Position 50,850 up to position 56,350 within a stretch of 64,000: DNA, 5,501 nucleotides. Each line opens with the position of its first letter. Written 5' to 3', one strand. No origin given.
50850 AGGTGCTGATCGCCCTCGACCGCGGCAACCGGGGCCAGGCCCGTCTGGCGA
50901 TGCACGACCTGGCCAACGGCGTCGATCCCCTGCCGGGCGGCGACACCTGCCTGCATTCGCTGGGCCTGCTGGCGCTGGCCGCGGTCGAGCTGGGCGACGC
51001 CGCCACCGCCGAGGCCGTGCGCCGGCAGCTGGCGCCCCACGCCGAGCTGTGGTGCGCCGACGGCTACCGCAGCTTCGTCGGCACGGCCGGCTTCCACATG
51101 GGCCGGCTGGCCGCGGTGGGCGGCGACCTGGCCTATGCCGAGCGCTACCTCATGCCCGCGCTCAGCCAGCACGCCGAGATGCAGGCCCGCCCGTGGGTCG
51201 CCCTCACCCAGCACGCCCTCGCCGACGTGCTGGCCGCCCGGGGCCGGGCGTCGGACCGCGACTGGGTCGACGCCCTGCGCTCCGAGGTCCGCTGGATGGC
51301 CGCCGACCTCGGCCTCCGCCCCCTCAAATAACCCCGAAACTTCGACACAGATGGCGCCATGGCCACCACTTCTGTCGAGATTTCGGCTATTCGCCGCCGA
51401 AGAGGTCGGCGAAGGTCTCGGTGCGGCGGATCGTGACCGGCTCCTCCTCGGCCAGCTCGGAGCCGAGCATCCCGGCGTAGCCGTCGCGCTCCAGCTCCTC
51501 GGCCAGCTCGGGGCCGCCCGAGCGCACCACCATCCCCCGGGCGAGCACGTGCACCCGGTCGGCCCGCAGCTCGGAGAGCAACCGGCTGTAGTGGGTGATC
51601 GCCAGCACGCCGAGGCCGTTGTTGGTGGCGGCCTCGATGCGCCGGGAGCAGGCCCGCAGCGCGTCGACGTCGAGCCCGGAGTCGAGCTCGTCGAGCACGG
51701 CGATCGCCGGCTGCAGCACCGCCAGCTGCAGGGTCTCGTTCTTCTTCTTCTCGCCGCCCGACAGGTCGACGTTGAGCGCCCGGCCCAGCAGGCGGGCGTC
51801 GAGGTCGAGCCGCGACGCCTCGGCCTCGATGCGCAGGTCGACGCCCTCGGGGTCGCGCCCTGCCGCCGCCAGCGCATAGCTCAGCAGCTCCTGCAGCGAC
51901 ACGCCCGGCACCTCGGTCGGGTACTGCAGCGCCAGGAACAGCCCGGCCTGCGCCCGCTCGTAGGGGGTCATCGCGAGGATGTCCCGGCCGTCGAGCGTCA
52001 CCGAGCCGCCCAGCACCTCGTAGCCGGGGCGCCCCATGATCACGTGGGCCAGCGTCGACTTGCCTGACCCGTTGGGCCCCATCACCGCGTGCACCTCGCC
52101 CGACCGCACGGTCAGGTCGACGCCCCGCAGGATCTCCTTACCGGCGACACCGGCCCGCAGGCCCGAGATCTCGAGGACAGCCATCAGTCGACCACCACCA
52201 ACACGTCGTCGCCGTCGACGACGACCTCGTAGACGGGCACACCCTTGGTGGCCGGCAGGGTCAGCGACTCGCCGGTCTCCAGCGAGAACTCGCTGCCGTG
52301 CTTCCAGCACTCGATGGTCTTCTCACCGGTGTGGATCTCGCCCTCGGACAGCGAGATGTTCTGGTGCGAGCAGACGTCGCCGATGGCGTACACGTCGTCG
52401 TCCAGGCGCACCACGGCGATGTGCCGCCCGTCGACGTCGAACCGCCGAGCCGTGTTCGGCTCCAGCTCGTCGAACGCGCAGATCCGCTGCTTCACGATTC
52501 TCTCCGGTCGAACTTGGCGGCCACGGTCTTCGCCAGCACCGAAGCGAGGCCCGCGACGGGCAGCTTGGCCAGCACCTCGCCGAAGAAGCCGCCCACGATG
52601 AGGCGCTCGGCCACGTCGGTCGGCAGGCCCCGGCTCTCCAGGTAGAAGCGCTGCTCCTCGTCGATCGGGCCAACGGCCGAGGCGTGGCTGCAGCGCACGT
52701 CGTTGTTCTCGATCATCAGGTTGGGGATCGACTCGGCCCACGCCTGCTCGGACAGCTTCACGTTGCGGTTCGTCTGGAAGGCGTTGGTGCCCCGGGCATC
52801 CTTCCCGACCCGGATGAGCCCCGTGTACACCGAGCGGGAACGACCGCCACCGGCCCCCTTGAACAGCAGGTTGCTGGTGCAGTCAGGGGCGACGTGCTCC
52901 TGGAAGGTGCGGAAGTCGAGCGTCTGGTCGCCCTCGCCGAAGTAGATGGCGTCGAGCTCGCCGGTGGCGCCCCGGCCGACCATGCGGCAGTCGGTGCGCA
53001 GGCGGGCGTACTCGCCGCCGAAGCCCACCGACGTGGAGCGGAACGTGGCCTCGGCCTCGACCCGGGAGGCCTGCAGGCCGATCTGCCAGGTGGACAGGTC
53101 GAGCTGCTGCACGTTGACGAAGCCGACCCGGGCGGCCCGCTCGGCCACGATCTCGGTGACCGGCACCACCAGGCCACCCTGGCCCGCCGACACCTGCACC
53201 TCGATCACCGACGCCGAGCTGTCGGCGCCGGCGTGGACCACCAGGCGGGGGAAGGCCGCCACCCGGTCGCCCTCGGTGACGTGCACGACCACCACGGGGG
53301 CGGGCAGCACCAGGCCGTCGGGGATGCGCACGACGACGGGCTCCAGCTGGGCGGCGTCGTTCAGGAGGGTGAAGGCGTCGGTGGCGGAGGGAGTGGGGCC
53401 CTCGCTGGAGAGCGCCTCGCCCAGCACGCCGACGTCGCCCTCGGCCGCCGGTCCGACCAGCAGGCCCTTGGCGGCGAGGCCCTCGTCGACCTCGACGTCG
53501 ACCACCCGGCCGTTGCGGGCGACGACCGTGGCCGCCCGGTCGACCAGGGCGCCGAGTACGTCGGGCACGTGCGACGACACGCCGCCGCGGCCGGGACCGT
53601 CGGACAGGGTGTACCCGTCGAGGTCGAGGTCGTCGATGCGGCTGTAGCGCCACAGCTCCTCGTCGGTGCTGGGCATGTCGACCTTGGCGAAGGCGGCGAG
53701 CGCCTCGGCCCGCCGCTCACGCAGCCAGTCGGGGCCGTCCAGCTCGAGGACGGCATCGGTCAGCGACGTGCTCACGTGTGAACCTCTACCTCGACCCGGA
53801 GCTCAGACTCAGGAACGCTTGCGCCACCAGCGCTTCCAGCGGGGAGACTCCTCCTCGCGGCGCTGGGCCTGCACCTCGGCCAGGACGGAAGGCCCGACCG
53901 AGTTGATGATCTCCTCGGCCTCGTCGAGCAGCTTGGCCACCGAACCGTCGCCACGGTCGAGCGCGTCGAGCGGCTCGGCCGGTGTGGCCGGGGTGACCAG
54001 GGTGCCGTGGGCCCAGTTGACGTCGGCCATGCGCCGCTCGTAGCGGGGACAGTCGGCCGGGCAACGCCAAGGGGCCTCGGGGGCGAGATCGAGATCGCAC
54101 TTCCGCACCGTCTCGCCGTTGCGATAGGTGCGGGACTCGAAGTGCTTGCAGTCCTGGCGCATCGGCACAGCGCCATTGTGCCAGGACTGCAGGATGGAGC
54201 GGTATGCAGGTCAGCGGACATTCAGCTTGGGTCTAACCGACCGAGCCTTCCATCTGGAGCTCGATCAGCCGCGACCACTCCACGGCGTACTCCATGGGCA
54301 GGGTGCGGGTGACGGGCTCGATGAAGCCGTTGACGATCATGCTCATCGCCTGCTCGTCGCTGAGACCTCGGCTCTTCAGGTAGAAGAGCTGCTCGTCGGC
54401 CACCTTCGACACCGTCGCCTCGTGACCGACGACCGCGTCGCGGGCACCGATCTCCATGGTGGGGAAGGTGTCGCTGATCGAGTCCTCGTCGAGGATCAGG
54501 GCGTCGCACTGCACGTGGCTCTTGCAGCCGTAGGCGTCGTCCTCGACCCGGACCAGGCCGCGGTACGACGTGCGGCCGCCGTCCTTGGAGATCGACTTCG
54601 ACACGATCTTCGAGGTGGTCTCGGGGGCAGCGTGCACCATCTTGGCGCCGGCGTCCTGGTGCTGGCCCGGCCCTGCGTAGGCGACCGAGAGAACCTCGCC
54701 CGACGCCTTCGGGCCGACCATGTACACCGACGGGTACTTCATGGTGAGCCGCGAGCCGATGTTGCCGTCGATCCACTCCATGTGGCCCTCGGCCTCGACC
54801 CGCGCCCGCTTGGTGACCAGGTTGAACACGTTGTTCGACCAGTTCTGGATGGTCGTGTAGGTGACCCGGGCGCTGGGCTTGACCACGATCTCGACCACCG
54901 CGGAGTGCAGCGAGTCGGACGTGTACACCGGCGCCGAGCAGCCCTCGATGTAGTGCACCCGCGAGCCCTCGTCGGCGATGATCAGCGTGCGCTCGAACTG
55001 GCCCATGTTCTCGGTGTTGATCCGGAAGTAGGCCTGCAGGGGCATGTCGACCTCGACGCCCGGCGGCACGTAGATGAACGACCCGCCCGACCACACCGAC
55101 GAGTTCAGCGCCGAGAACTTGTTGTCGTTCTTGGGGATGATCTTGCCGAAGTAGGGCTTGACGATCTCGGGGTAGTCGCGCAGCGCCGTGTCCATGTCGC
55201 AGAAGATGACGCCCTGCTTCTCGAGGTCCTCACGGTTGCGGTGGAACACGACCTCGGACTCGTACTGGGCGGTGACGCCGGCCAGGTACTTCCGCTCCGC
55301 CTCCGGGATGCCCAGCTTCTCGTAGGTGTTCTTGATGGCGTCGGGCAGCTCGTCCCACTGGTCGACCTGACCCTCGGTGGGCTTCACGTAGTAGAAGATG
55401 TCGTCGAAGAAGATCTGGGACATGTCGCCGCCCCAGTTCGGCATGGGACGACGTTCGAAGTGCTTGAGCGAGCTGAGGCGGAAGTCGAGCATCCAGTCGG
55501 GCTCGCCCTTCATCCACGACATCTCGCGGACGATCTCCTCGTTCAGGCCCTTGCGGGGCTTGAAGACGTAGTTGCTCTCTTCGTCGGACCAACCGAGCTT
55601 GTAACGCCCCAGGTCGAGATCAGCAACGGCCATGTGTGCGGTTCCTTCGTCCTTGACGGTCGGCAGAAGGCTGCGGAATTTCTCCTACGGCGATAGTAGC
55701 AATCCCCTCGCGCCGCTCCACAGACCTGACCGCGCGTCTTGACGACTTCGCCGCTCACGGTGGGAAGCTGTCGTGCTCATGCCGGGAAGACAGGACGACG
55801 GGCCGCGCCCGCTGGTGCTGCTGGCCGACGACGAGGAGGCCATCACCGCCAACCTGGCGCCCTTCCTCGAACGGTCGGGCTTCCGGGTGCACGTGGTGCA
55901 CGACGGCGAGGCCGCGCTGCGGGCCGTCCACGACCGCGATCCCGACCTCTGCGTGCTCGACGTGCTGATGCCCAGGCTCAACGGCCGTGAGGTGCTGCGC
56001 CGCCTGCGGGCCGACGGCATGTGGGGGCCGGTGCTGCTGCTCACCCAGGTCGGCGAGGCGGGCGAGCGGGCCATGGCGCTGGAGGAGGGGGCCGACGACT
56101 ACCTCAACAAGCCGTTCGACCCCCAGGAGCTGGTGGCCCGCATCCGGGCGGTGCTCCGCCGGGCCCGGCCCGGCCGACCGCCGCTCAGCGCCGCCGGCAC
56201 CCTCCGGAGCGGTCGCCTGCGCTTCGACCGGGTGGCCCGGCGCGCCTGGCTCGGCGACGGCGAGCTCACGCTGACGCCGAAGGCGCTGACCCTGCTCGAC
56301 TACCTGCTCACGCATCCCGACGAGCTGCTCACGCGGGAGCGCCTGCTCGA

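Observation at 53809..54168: Uncharacterised 4-Cys protein embedded between sufB and sufD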

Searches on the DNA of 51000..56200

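Call 90: search_rna_families(source=window, start=51000, end=56200, threshold=evalue, max_evalue=0.1)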
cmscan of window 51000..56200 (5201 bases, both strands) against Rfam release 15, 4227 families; matches with E-value up to 0.1: 0.
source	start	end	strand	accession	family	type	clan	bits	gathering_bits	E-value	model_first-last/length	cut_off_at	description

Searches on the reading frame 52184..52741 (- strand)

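Call 3: search_protein_families(library=pfam, proteins=[window:52184-52741:-], max_evalue=0.1)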
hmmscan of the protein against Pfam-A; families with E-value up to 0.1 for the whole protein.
window:52184-52741:- (185 aa): 3 families
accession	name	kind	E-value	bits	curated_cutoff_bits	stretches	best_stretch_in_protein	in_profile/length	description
PF00355.32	Rieske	-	1.7e-18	66.7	20.3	1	85-171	3-87/88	Rieske [2Fe-2S] domain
PF13806.12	Rieske_2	-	3.8e-15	56.1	27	1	86-182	4-103/104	Rieske-like [2Fe-2S] domain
PF22543.2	Rieske_4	-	0.03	15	28.4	1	103-160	19-78/119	Soluble Rieske-type ferredoxin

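Call 4: search_protein_families(library=ncbifam, proteins=[window:52184-52741:-], max_evalue=0.1)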
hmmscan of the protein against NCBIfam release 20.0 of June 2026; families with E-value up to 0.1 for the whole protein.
window:52184-52741:- (185 aa): 8 families
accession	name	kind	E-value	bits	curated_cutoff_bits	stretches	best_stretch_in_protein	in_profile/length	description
NF042948.2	3PPDioc_HcaC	equivalog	1e-22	80.4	150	1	86-184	5-102/105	3-phenylpropionate/cinnamic acid dioxygenase ferredoxin subunit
NF007422.0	PRK09965.1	equivalog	6.2e-22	77.6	113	1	86-184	5-100/106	bifunctional 3-phenylpropionate/cinnamic acid dioxygenase ferredoxin subunit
TIGR02377.1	MocE_fam_FeS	subfamily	7.7e-17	61.2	136.15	1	87-183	5-100/101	MocE family 2Fe-2S type ferredoxin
NF041683.1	ant_diox_AndAb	equivalog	5.8e-16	58.5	150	1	86-182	4-98/100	anthranilate 1,2-dioxygenase ferredoxin subunit AndAb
TIGR02378.1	nirD_assim_sml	equivalog_domain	3.4e-13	49.6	74.65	1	84-183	2-104/105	nitrite reductase small subunit NirD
NF041174.1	SDX_Thmprot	equivalog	1.8e-07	31.3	170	1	100-163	18-80/109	sulredoxin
NF052579.1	BetMthstMoxSdmAMthl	equivalog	0.0032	16.5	600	1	93-153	27-86/351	4beta-methylsterol monooxygenase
NF007066.0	PRK09511.1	equivalog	0.027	14.7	135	1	85-181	5-105/108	nitrite reductase small subunit NirD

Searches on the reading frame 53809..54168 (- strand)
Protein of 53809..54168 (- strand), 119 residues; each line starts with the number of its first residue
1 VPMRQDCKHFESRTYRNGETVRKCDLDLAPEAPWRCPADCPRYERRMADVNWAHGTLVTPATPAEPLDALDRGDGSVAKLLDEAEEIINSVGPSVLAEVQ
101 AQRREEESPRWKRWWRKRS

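Call 3: search_protein_families(library=pfam, proteins=[window:53809-54168:-], max_evalue=0.1)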
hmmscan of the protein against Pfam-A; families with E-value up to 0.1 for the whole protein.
window:53809-54168:- (119 aa): 0 families

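Call 4: search_protein_families(library=ncbifam, proteins=[window:53809-54168:-], max_evalue=0.1)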
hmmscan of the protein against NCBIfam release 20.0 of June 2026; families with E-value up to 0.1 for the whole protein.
window:53809-54168:- (119 aa): 0 families

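Call 6: find_homologous_proteins(query=window:53809-54168:-, max_evalue=0.001)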
Query window:53809-54168:- (119 aa): 6595 proteins with E <= 0.001 among 6604 candidates; the best 120 are listed.
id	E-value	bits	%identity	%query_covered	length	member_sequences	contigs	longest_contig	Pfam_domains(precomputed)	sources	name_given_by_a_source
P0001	6.2e-68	244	89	92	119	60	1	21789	-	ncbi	ncbi:MAG TPA: hypothetical protein VGJ86_21680 [Acidimicrobiales bacterium]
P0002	1.5e-67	243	91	90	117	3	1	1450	-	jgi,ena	-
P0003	6.2e-67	241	90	90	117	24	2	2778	-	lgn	-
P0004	3.0e-66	239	90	98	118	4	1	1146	-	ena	-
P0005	5.0e-66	238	90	90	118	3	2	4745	-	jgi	jgi:hypothetical protein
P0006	9.9e-65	234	84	98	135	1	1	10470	-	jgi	jgi:hypothetical protein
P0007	1.7e-64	233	85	99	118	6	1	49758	-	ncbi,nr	ncbi:MAG TPA: hypothetical protein VFH36_09620 [Acidimicrobiales bacterium]|nr:hypothetical protein 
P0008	4.1e-64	232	88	98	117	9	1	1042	-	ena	-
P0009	9.1e-64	231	82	99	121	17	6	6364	-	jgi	jgi:hypothetical protein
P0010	2.6e-63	229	92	86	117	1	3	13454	-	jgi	jgi:hypothetical protein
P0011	2.9e-63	229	84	97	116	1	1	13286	-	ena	-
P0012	5.5e-63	228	87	90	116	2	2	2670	-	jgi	jgi:hypothetical protein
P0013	7.5e-63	228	81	99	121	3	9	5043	-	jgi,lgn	jgi:hypothetical protein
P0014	1.2e-62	227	83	97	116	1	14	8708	-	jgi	jgi:hypothetical protein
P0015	1.7e-62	227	84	97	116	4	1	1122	-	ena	-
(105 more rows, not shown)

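Call 14: search_protein_representatives(protein=window:53809-54168:-)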
Query: 119 residues. Proteins with E-value up to 0.001 (for the whole library): 271; up to 1e-10: 165; up to 1e-30: 16. The best 150 are listed.
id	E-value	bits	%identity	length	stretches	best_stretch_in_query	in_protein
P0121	1.3e-51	190.0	80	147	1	1-103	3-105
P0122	9.0e-51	187.3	76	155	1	1-105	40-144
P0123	4.2e-47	175.4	73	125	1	1-109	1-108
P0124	1.9e-44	166.8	66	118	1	3-117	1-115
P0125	5.9e-44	165.3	68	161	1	1-113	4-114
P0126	8.8e-42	158.2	85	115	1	21-104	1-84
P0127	7.6e-40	152.0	63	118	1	1-117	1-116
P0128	2.6e-37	143.8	63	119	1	1-114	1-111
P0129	2.8e-37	143.7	73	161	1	3-93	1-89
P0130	1.5e-36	141.3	95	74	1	47-119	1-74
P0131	5.9e-33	129.7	59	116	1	1-114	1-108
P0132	6.2e-33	129.6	87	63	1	1-63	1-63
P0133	7.7e-32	126.1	62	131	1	1-103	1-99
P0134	1.9e-31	124.8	76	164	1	1-71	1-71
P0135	4.8e-31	123.5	68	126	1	1-81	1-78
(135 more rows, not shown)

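Call 20: search_solved_structures(query=A1, max_evalue=10, show_alignments=3)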
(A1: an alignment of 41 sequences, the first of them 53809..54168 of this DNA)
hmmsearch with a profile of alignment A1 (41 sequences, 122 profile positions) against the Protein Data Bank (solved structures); distinct sequences matched with E-value up to 10: 10.
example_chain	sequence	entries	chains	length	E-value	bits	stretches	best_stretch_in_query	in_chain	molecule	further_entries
4kbq_D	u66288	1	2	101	0.18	15.4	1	58-107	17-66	Heat shock cognate 71 kDa protein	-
5yvq_B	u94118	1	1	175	0.24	15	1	52-112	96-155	Tail fiber assembly protein U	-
1mey_C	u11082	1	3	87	0.56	13.8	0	27-48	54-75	CONSENSUS ZINC FINGER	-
6egc_A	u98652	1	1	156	0.93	13.1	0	65-104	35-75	SC_2L4HC2_23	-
22vl_p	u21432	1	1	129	1.5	12.4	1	70-108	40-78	ATP synthase subunit b', chloroplastic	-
5tgw_A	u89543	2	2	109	1.6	12.3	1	70-117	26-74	PS1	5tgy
2c5j_A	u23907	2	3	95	1.7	12.2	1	49-115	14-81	T-SNARE AFFECTING A LATE GOLGI COMPARTMENT PROTEIN 1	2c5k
2c5i_T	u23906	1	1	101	2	12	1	49-115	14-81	T-SNARE AFFECTING A LATE GOLGI COMPARTMENT PROTEIN 1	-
6z35_A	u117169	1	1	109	2.8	11.5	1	69-118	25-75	Maquette 2-1ip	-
2i13_A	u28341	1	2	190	4.9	10.7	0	31-51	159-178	Aart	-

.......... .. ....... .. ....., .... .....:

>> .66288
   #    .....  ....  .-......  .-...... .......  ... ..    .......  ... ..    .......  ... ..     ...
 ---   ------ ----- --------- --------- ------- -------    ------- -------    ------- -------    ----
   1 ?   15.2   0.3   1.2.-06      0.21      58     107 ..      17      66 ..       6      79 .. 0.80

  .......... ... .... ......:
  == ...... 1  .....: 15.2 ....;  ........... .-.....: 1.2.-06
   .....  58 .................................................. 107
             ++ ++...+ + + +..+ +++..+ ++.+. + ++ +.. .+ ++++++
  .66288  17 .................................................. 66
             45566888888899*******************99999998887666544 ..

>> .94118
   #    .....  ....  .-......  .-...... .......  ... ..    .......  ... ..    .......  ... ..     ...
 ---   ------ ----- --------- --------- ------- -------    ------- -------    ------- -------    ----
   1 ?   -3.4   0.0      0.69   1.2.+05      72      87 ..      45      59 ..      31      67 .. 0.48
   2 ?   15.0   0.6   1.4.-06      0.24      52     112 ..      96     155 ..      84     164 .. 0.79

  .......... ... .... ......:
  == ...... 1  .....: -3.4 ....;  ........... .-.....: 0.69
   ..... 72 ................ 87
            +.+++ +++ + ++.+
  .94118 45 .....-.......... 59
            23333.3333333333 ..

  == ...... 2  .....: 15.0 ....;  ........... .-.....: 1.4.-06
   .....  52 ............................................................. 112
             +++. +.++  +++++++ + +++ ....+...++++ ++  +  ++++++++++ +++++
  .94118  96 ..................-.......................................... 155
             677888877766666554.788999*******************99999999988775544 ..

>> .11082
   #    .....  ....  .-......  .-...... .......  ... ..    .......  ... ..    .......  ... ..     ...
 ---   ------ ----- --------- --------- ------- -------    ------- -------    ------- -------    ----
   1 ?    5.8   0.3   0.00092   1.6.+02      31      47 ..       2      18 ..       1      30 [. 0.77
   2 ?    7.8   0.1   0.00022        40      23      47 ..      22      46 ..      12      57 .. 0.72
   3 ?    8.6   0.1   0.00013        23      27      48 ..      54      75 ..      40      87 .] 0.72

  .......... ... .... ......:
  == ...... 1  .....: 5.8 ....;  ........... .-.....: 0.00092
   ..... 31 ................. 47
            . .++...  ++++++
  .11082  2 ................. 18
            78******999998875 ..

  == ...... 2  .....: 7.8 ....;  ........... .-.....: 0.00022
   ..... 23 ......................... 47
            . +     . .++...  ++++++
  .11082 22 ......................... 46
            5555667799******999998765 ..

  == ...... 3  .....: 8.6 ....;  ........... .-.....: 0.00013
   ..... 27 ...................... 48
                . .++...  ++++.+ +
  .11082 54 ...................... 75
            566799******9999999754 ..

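Call 28: predict_structure(alignment_id=A1)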
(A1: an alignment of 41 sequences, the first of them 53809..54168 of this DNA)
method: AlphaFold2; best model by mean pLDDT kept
length: 119 residues; sequences in the alignment: 41
mean_pLDDT: 77.2   pTM: 0.34
mean pLDDT of the five models: 77.2, 75.5, 75.4, 73.9, 72.2
residues with pLDDT >= 90: 21; 70-90: 63; 50-70: 35; < 50: 0
segments of 3 or more residues with pLDDT < 50: none
pLDDT, mean of each block of 10 residues (from residue 1): 78 83 77 73 77 56 70 77 94 93 82 64
secondary structure, 60 per line:
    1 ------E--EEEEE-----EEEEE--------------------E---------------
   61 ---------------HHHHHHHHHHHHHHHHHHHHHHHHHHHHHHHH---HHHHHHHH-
elements in order: E10-14 E20-24 H76-107 H111-118

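Call 31: fold_search(model_id=the predicted structure, library=pdb)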
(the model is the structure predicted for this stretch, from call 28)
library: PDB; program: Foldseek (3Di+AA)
matches with E <= 10: 101; with E <= 0.001: 0
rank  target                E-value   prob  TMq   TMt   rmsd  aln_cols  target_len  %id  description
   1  1wmv_MODEL_1_A        1.6e+00  0.12  0.20  0.35   5.5        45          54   16  Solution structure of the second WW domain of WWOX (released 2005-08-09)
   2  7pub_F3               2.1e+00  0.06  0.15  0.07  12.4        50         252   18  Late assembly intermediate of the Trypanosoma brucei mitoribosomal small subunit (released 2022-05-04)
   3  5ydy_MODEL_1_A        2.5e+00  0.08  0.17  0.33  10.8        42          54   17  NMR structure of YAP1-2 WW2 domain with LATS1 PPxY motif complex (released 2018-05-02)
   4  6sw9_C                2.7e+00  0.07  0.14  0.25   8.0        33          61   24  IC2A model of cryo-EM structure of a full archaeal ribosomal translation initiation complex devoid of aIF1 in P. abyss (released 2020-02-19)
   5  2m9e_MODEL_1_A        3.5e+00  0.08  0.15  0.40   4.6        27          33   26  NMR solution structure of Pin1 WW domain mutant 5-1 (released 2013-06-26)
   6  1ymz_MODEL_1_A        4.0e+00  0.12  0.17  0.47   4.2        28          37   25  CC45, An Artificial WW Domain Designed Using Statistical Coupling Analysis (released 2005-09-27)
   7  5dws_C                4.0e+00  0.10  0.17  0.42   3.4        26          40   23  Crystal Structure of ITCH WW3 domain in complex with TXNIP peptide (released 2015-10-14)
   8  2ysd_MODEL_1_A        4.9e+00  0.10  0.16  0.32   2.3        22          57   18  Solution structure of the first WW domain from the human membrane-associated guanylate kinase, WW and PDZ doma (released 2007-10-09)
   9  9fp9_MODEL_1_A        4.9e+00  0.10  0.15  0.17   5.5        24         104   21  Three-dimensional structure of the Merozoite surface protein 1 C-terminal domain (released 2025-12-24)
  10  2mgp_MODEL_1_A        4.9e+00  0.08  0.15  0.18   4.8        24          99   17  Structure of Plasmodium Yoelii Merozoite Surface Protein 1 - C-terminal Domain (released 2014-02-12)
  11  6obg_A                4.9e+00  0.04  0.14  0.07   8.5        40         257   18  Ricin A chain bound to VHH antibody V8E6 (released 2020-04-01)
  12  3uov_B                5.3e+00  0.16  0.14  0.03   0.7        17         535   24  Crystal Structure of OTEMO (FAD bound form 1) (released 2012-02-01)
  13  2laj_MODEL_1_A        5.6e+00  0.09  0.17  0.44   2.1        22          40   18  Third WW domain of human Nedd4L in complex with doubly phosphorylated human smad3 derived peptide (released 2011-07-06)
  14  7lp2_E                5.6e+00  0.08  0.17  0.45   5.2        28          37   18  Structure of Nedd4L WW3 domain (released 2021-07-28)
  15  2kq0_MODEL_1_A        5.6e+00  0.07  0.13  0.36   1.7        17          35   29  Human NEDD4 3rd WW Domain Complex with Ebola Zaire Virus Matrix Protein VP40 Derived Peptide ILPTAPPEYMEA (released 2010-11-03)
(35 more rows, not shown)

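Call 94: find_related_loci(query=A1, collection=genome_contigs, flank=2500)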
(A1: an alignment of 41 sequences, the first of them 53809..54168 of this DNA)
Query A1 (119 aa) in genome_contigs; peptide patterns used: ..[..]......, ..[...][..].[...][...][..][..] (x = any residue, [..] = any of these).
600 stretches matched a pattern (row limit reached: there are more); 581 encode a relative of the query (tblastn E <= 1e-3); the best 80 are kept; 80 distinct loci.
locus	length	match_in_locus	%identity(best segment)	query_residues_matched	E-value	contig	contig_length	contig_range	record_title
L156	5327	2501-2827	88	1-109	1e-64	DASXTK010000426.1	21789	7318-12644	MAG TPA_asm: Acidimicrobiales bacterium isolate SMAG_U4690 k141_557394, whole genome shotgun sequence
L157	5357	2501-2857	75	1-119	2e-61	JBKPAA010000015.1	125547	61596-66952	MAG: Actinomycetota bacterium isolate GB_HAYS_MAG_00020 GB_HAYS_000000450354, whole genome shotgun sequence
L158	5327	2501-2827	83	1-109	2e-60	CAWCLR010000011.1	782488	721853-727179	MAG: uncultured Acidimicrobiales bacterium isolate MFD05454.bin.1.266 genome assembly, contig: contig_21970, whole genom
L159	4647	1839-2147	87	1-103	6e-60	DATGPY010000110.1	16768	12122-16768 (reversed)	MAG TPA_asm: Acidimicrobiales bacterium isolate SMAG_U10409 k141_563835, whole genome shotgun sequence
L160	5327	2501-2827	82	1-109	8e-59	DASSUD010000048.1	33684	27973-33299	MAG TPA_asm: Acidimicrobiales bacterium isolate SMAG_U558 k141_879491, whole genome shotgun sequence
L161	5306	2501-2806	81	1-102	2e-57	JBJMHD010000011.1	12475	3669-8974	MAG: Acidimicrobiales bacterium isolate 12C18O_168h_50_P10_coass_bin_6 k141_3513638, whole genome shotgun sequence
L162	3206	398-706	81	1-103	4e-57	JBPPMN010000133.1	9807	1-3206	MAG: Acidimicrobiales bacterium isolate BIOS2019_out_072 k131_1686757, whole genome shotgun sequence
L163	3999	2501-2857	69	1-119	3e-56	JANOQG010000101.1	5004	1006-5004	MAG: Actinomycetes bacterium isolate VAR_4_metabat_369 VAR_4_k141_1082230, whole genome shotgun sequence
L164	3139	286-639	72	1-118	5e-56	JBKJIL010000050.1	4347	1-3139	MAG: Acidimicrobiales bacterium isolate ant_bin.159 S1Ck117_3247927_flag_0_multi_5.9882_len_4347, whole genome shotgun s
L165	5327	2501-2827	74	1-109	3e-55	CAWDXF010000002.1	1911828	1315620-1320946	MAG: uncultured Microthrixaceae bacterium isolate MFD04212.bin.2.37 genome assembly, contig: contig_5150, whole genome s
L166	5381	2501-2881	66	1-119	2e-54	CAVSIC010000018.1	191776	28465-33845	MAG: uncultured Microthrixaceae bacterium isolate MFD01275.bin.3.280 genome assembly, contig: contig_18855, whole genome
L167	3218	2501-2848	68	1-118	2e-53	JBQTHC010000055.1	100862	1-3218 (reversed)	MAG: Microthrixaceae bacterium isolate SAW230 c_000000294583, whole genome shotgun sequence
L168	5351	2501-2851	69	1-118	5e-53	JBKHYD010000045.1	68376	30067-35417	MAG: Acidimicrobiia bacterium isolate N_bin.6.orig k127_825762, whole genome shotgun sequence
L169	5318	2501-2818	76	1-107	2e-52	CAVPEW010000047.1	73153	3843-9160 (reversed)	MAG: uncultured Microthrixaceae bacterium isolate MFD10097.bin.1.12 genome assembly, contig: contig_21728, whole genome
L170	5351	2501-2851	68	1-118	2e-52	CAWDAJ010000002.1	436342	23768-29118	MAG: uncultured Acidimicrobiaceae bacterium isolate MFD01721.bin.1.254 genome assembly, contig: contig_11982, whole geno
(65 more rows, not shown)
